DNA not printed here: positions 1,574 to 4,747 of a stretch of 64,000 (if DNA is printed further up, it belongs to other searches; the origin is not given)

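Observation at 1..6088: Minus-strand operon: beta-propeller/Zn-ribbon protein plus two paralogous Cache-HAMP sensors, one with a TPR-vWA output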

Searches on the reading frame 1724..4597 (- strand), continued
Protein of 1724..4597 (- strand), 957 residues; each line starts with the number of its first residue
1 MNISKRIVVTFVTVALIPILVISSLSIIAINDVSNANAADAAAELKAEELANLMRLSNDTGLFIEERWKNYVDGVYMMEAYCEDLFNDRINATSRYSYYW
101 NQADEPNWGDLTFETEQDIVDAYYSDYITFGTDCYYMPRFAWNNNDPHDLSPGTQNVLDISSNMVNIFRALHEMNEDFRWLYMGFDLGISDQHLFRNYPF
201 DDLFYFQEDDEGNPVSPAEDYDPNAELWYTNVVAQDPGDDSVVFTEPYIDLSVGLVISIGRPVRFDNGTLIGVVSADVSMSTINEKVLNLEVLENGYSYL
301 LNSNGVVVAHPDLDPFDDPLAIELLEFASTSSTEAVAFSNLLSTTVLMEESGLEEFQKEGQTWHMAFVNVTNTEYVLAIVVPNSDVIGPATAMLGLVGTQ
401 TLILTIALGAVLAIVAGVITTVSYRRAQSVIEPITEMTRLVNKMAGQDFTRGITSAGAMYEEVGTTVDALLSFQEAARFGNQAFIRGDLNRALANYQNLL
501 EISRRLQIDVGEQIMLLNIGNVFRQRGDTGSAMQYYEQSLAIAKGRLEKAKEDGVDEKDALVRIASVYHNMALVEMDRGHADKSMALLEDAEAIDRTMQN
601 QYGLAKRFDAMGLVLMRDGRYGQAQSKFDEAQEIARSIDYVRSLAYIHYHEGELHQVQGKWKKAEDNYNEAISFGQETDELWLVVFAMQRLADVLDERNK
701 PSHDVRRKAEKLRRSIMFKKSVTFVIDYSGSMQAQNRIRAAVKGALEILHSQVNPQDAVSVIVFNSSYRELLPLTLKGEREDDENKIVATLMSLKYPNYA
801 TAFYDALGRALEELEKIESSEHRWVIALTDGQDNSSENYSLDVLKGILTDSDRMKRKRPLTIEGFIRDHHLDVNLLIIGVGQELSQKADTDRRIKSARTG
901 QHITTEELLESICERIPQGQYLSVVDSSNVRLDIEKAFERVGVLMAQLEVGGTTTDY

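Call 46: search_protein_families(library=ncbifam, proteins=[L005:13392-15242:+, L072:13231-15054:+, L061:6923-8830:-, L072:15248-16690:+, L061:13300-14610:-, L062:13337-14641:-, L004:13094-13912:+], max_evalue=0.001)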
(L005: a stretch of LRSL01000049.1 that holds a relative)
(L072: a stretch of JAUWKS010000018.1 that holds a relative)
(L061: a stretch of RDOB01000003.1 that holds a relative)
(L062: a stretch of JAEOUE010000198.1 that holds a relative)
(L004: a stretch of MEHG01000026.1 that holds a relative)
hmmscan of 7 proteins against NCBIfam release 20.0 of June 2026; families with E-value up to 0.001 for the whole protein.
L005:13392-15242:+ (616 aa): 6 families
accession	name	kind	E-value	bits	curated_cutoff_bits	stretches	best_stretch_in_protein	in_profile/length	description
NF003763.0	PRK05354.1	equivalog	4.4e-104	349.3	369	1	4-607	4-593/636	biosynthetic arginine decarboxylase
TIGR01273.1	speA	equivalog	9.4e-101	338.2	624.1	1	9-605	1-585/624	arginine decarboxylase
TIGR01048.1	lysA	equivalog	1.7e-24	86.1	297.9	1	78-352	30-293/417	diaminopimelate decarboxylase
NF006515.0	PRK08961.1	equivalog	2.5e-16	58.9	802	1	104-352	531-757/861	bifunctional aspartate kinase/diaminopimelate decarboxylase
TIGR03099.1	dCO2ase_PEP1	hypoth_equivalog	9.2e-09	34.8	478.45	1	103-352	53-290/398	pyridoxal-dependent decarboxylase, exosortase A system-associated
NF052544.1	OrLyDeCDokD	equivalog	5.2e-08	31.9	700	1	146-350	111-317/461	ornithine/lysine decarboxylase DokD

L072:13231-15054:+ (607 aa): 6 families
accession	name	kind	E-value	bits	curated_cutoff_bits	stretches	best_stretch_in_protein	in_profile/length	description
NF003763.0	PRK05354.1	equivalog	1.8e-102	344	369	1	2-603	8-608/636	biosynthetic arginine decarboxylase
TIGR01273.1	speA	equivalog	3.3e-96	323.2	624.1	1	3-599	1-598/624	arginine decarboxylase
TIGR01048.1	lysA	equivalog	1.1e-30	106.6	297.9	1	70-339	34-294/417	diaminopimelate decarboxylase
NF006515.0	PRK08961.1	equivalog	1.8e-17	62.6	802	1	95-339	531-758/861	bifunctional aspartate kinase/diaminopimelate decarboxylase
NF052544.1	OrLyDeCDokD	equivalog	1.9e-11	43.3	700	1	141-339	115-320/461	ornithine/lysine decarboxylase DokD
TIGR03099.1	dCO2ase_PEP1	hypoth_equivalog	2.1e-10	40.2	478.45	1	95-341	54-293/398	pyridoxal-dependent decarboxylase, exosortase A system-associated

L061:6923-8830:- (635 aa): 7 families
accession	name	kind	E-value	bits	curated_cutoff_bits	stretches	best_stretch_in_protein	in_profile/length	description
NF003763.0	PRK05354.1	equivalog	4.7e-115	385.5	369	1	2-620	5-601/636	biosynthetic arginine decarboxylase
TIGR01273.1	speA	equivalog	1.4e-105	354.1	624.1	1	6-623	1-598/624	arginine decarboxylase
TIGR01048.1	lysA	equivalog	1.5e-29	102.8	297.9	1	85-358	37-298/417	diaminopimelate decarboxylase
NF006515.0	PRK08961.1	equivalog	1.2e-14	53.2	802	1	176-357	596-761/861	bifunctional aspartate kinase/diaminopimelate decarboxylase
TIGR03099.1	dCO2ase_PEP1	hypoth_equivalog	5.6e-11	42.1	478.45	1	103-357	53-294/398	pyridoxal-dependent decarboxylase, exosortase A system-associated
NF052544.1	OrLyDeCDokD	equivalog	1.1e-08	34.2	700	1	151-358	115-324/461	ornithine/lysine decarboxylase DokD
NF041039.1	FslC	exception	6.2e-07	28.6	500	1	84-357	42-308/418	rhizoferrin biosystnesis N-citrylornithine decarboxylase FslC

L072:15248-16690:+ (480 aa): 8 families
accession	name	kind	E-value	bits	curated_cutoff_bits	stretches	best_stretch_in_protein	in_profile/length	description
TIGR01048.1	lysA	equivalog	5.4e-55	186.6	297.9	2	231-477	175-405/417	diaminopimelate decarboxylase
NF052544.1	OrLyDeCDokD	equivalog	1.4e-34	119.5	700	2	232-478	193-449/461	ornithine/lysine decarboxylase DokD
TIGR03099.1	dCO2ase_PEP1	hypoth_equivalog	8.6e-22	77.7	478.45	2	242-368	182-310/398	pyridoxal-dependent decarboxylase, exosortase A system-associated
NF006515.0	PRK08961.1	equivalog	1.5e-20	72.8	802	1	237-467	653-860/861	bifunctional aspartate kinase/diaminopimelate decarboxylase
NF041039.1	FslC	exception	2.2e-15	56.4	500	2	24-209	17-187/418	rhizoferrin biosystnesis N-citrylornithine decarboxylase FslC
NF003763.0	PRK05354.1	equivalog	7.4e-15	54.5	369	1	235-354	236-363/636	biosynthetic arginine decarboxylase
TIGR01273.1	speA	equivalog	2.1e-12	46.3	624.1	1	236-355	229-356/624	arginine decarboxylase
TIGR01047.1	nspC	equivalog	8.8e-10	37.6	409.05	1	274-475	182-368/380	carboxynorspermidine decarboxylase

L061:13300-14610:- (436 aa): 1 family
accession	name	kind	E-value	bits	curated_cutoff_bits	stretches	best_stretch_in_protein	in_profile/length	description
TIGR03300.1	assembly_YfgL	equivalog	3.9e-05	22.5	285.2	1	81-162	63-138/377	outer membrane protein assembly factor BamB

L062:13337-14641:- (434 aa): 0 families

L004:13094-13912:+ (272 aa): 7 families
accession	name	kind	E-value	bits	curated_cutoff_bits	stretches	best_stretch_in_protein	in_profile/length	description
TIGR00268.2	TIGR00268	equivalog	2.7e-73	246.4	150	1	20-266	13-258/259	ATP-dependent sacrificial sulfur transferase LarE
TIGR02432.1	lysidine_TilS_N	equivalog_domain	1.6e-05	24.9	93.6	0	23-48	2-27/189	tRNA lysidine(34) synthetase TilS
NF001138.1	PRK00143.1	equivalog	7.2e-05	21.9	284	0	23-51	2-30/345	tRNA 2-thiouridine(34) synthase MnmA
NF010587.0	PRK13980.1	equivalog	0.00016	21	255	1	20-84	31-97/267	NAD+ synthase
TIGR00364.1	TIGR00364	equivalog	0.00028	20.5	150.3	0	24-88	2-66/201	7-cyano-7-deazaguanine synthase QueC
TIGR00552.1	nadE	equivalog_domain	0.00048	19.4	63.65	1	21-86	23-91/251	NAD(+) synthase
TIGR01536.1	asn_synth_AEB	equivalog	0.00054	19.1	267.1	1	19-83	251-317/517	asparagine synthase (glutamine-hydrolyzing)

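Call 48: search_solved_structures(query=A5, max_evalue=0.001, show_alignments=0)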
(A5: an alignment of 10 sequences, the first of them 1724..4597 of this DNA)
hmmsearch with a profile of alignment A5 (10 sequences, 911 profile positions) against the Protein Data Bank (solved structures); distinct sequences matched with E-value up to 0.001: 207 (the best 60 are shown).
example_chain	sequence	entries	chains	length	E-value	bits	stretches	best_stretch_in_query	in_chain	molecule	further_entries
9qhb_A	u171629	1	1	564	1.8e-67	231.2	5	467-654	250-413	Engineered tetratricopeptide repeat protein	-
8bu0_A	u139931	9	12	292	3.4e-47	164.2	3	467-656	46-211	Consensus tetratricopeptide repeat protein | Crystal structure of an 8-repeat consensus TPR superhelix with Zinc. | Monomer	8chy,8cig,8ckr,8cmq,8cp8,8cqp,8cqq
9qhc_A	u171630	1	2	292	1e-43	152.6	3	467-656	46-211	Engineered tetratricopeptide repeat protein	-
7ai4_A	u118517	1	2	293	1.6e-28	102.4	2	498-653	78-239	Isoform C of Kinesin light chain 1,Isoform C of Kinesin light chain 1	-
3sf4_A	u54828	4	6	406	1.3e-26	96.1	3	455-556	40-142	G-protein-signaling modulator 2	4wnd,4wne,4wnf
4wng_A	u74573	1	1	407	1.3e-26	96.1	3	455-556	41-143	G-protein-signaling modulator 2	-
7obi_A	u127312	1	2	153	1.9e-26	95.5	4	499-531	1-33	CTPR-rv4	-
5a6c_A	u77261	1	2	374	9.1e-26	93.3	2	467-623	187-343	G-PROTEIN-SIGNALING MODULATOR 2, AFADIN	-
6hc2_A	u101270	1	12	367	9.3e-26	93.2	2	467-627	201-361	G-protein-signaling modulator 2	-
5a7d_B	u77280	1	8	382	3.6e-25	91.3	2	476-656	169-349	PINS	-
3ro2_A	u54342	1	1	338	3.9e-25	91.2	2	475-655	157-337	G-protein-signaling modulator 2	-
4g2v_A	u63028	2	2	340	4e-25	91.1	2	475-655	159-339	G-protein-signaling modulator 2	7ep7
7t7t_A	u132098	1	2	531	2.3e-23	85.3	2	517-698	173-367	Protein TONSOKU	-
4a1s_A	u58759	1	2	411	2.7e-23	85.1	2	476-652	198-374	PARTNER OF INSCUTEABLE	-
8s7c_A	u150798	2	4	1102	2.8e-23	85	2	220-374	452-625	VWFA and cache domain-containing protein 1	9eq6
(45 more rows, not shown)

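Call 57: search_protein_families(library=pfam, proteins=[L072:6367-7449:-, L072:7707-8408:+, L072:5396-6211:-, L072:17192-18013:+, L072:18511-19350:+, L061:13300-14610:-, L061:14925-16079:-, L061:16388-17797:+, L061:4787-5821:+, L061:5894-6469:+], max_evalue=0.001)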
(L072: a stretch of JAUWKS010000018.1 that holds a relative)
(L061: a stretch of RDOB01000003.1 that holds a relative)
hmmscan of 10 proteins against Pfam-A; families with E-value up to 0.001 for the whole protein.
L072:6367-7449:- (360 aa): 1 family
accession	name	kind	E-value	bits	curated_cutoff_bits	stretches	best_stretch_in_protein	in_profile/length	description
PF01063.24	Aminotran_4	-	8.2e-31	108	28.5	1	72-315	2-222/223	Amino-transferase class IV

L072:7707-8408:+ (233 aa): 1 family
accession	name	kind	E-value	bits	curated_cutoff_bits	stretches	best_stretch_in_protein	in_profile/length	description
PF01487.21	DHquinase_I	-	3.8e-43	148.7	22.2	1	12-227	2-228/230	Type I 3-dehydroquinase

L072:5396-6211:- (271 aa): 1 family
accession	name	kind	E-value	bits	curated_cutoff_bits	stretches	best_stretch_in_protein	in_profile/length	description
PF00248.27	Aldo_ket_red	-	8.4e-64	215.9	24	1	12-256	1-290/291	Aldo/keto reductase family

L072:17192-18013:+ (273 aa): 5 families
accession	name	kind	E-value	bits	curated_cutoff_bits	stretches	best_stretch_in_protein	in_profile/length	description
PF08241.18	Methyltransf_11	-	2.5e-12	47.7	21.2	1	61-157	2-95/95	Methyltransferase domain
PF08242.18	Methyltransf_12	-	1.1e-11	45.8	30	1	60-155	1-98/98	Methyltransferase domain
PF13649.12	Methyltransf_25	-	4.2e-11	43.8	27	1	60-153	2-97/97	Methyltransferase domain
PF13847.12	Methyltransf_31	-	1e-10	41.9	27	1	55-167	3-114/145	Methyltransferase domain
PF13489.12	Methyltransf_23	-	4.8e-06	26.8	27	1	53-182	20-135/164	Methyltransferase domain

L072:18511-19350:+ (279 aa): 1 family
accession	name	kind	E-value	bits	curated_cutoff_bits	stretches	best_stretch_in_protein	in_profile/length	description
PF01663.27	Phosphodiest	-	1.6e-07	31.7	23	0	129-245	91-220/342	Type I phosphodiesterase / nucleotide pyrophosphatase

L061:13300-14610:- (436 aa): 1 family
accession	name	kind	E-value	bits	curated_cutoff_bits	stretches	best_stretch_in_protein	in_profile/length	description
PF13570.13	Beta-prop_ACSF4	-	8.3e-13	48.9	133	1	38-275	58-286/329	Beta-alanine-activating enzyme, beta-propeller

L061:14925-16079:- (384 aa): 4 families
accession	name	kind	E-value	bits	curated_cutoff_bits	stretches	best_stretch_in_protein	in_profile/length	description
PF12802.13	MarR_2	-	7.3e-07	29.7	27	0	247-281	14-50/61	MarR family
PF17762.8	HTH_ParB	-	9.2e-05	23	22.6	0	244-287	13-57/102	ParB HTH domain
PF08279.18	HTH_11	-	0.0002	21.6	25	0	244-280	7-43/55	HTH domain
PF01978.25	TrmB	-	0.00037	20.7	25.6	0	246-293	17-62/68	Sugar-specific transcriptional regulator TrmB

L061:16388-17797:+ (469 aa): 3 families
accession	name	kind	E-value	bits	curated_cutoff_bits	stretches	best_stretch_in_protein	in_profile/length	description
PF00668.25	Condensation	-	2e-16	60.2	30.6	1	12-148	12-155/456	Condensation domain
PF07247.17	AATase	-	2.5e-06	26.8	22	0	99-329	128-396/500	Alcohol acetyltransferase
PF16911.10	PapA_C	-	3.8e-05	23.7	30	1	222-313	9-104/203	Phthiocerol/phthiodiolone dimycocerosyl transferase C-terminus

L061:4787-5821:+ (344 aa): 2 families
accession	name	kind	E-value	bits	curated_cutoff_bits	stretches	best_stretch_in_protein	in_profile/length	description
PF19641.4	DUF6144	-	1.2e-05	25.8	28.8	1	270-332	115-173/181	Family of unknown function (DUF6144)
PF18546.6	MetOD1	-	0.00024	21.6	23.8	1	275-334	90-142/142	Methanogen output domain 1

L061:5894-6469:+ (191 aa): 3 families
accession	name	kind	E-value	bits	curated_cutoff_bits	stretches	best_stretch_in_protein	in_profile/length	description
PF13649.12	Methyltransf_25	-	2.9e-10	41.1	27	1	30-116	3-97/97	Methyltransferase domain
PF08241.18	Methyltransf_11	-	1.5e-09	38.8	21.2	1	30-120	2-95/95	Methyltransferase domain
PF05148.21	Methyltransf_8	-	0.00091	19.6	27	0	26-122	74-158/219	Hypothetical methyltransferase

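Call 71: search_protein_families(library=pfam, alignment_id=A4, max_evalue=0.01)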
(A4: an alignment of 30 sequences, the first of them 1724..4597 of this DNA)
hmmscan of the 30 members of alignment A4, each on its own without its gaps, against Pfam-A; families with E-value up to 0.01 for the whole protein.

A. member 1, window:1724-4597:- (957 aa): 15 families
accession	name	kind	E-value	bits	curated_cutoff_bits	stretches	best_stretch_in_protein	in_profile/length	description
PF13424.12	TPR_12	-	7.1e-17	61.8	30.1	2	479-544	9-76/77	Tetratricopeptide repeat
PF02743.24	dCache_1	-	8.5e-17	61.9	45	1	198-379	66-239/240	Cache domain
PF13519.12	VWA_2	-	1.9e-13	51.4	27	1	722-832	1-107/107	von Willebrand factor type A domain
PF07719.23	TPR_2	-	4.6e-13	48.6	27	1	645-673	1-29/34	Tetratricopeptide repeat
PF17874.7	TPR_MalT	-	1.3e-12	48.1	45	2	610-700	45-137/336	MalT-like TPR region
PF00515.34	TPR_1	-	1.2e-10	41.2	27.8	1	645-673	1-29/34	Tetratricopeptide repeat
PF00092.34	VWA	-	6.4e-10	40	23.8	1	722-882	2-141/174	von Willebrand factor type A domain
PF22673.2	MCP-like_PDC_1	-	6e-09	36.8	27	1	203-284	34-112/113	Methyl-accepting chemotaxis protein-like, first PDC sensor domain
PF13176.12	TPR_7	-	1.5e-07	31.4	27.9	1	516-549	2-35/36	Tetratricopeptide repeat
PF13374.12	TPR_10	-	5.8e-06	26.6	27.5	0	516-544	5-33/42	Tetratricopeptide repeat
PF13181.12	TPR_8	-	9.4e-06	25.8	25.7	0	516-543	4-31/34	Tetratricopeptide repeat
PF13768.12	VWA_3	-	5e-05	23.8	27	1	722-840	3-116/155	von Willebrand factor type A domain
PF13428.12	TPR_14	-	0.00024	21.9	23.5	0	517-544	5-32/44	Tetratricopeptide repeat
PF13414.12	TPR_11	-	0.00052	20.1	26.8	0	480-503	1-24/42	TPR repeat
PF24885.1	TPR_NPHP3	-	0.00078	19.3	100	0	573-716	66-216/239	Nephrocystin-3 TPR domain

B. families by the number of members that match (of 30 scanned): 49 families (the first 25 are shown)
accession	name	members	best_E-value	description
PF02743.24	dCache_1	30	5.5e-23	Cache domain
PF13424.12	TPR_12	29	1.2e-38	Tetratricopeptide repeat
PF00092.34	VWA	29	8.3e-20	von Willebrand factor type A domain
PF22673.2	MCP-like_PDC_1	29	1.8e-12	Methyl-accepting chemotaxis protein-like, first PDC sensor domain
PF07719.23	TPR_2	28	4.4e-22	Tetratricopeptide repeat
PF13519.12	VWA_2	28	6.5e-16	von Willebrand factor type A domain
PF00515.34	TPR_1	27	2.1e-26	Tetratricopeptide repeat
PF13181.12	TPR_8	27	3.1e-26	Tetratricopeptide repeat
PF13374.12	TPR_10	26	8.6e-23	Tetratricopeptide repeat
PF17874.7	TPR_MalT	24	4.4e-18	MalT-like TPR region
PF13768.12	VWA_3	22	4.2e-10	von Willebrand factor type A domain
PF17201.10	Cache_3-Cache_2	21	2.7e-10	Cache 3/Cache 2 fusion domain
PF13176.12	TPR_7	19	1e-16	Tetratricopeptide repeat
PF24885.1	TPR_NPHP3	19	2.3e-10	Nephrocystin-3 TPR domain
PF14938.12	SNAP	16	3.1e-10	Soluble NSF attachment protein, SNAP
PF00672.30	HAMP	14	1.1e-13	HAMP domain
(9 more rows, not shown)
